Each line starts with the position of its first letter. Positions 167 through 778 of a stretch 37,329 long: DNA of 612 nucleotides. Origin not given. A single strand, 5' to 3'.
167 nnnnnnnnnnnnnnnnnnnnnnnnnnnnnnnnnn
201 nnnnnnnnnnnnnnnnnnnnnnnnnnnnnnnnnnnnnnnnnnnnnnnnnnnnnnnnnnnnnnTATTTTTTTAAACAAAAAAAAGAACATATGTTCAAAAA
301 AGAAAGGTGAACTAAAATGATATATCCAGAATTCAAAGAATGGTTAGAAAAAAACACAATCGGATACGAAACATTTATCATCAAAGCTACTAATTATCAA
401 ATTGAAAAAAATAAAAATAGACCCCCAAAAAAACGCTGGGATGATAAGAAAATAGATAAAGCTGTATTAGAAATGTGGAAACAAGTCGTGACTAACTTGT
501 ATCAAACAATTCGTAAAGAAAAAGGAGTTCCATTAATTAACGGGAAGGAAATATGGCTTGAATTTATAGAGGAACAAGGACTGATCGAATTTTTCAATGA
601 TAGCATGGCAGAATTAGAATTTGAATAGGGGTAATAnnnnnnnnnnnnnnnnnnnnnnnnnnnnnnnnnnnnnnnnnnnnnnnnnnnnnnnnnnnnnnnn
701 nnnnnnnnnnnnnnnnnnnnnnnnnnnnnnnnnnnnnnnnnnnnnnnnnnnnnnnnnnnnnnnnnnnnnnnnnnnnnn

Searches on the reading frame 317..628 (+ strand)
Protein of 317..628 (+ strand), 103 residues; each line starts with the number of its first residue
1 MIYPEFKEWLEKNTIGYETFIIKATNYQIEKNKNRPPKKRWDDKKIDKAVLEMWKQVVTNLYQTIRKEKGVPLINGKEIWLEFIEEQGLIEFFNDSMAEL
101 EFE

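Call 5: search_protein_families(library=pfam, proteins=[window:317-628:+], max_evalue=0.01)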
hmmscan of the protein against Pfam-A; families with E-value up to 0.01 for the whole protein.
window:317-628:+ (103 aa): 0 families

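Call 6: search_protein_families(library=phrogs, proteins=[window:317-628:+], max_evalue=0.001)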
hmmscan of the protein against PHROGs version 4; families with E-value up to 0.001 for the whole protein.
window:317-628:+ (103 aa): 1 family
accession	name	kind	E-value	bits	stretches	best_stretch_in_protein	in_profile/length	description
phrog_7823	-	unknown function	1.9e-41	142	1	1-103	1-103/103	-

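Call 36: search_protein_families(library=padloc, proteins=[window:317-628:+], max_evalue=0.01)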
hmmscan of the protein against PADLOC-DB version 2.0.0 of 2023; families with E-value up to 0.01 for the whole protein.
window:317-628:+ (103 aa): 0 families
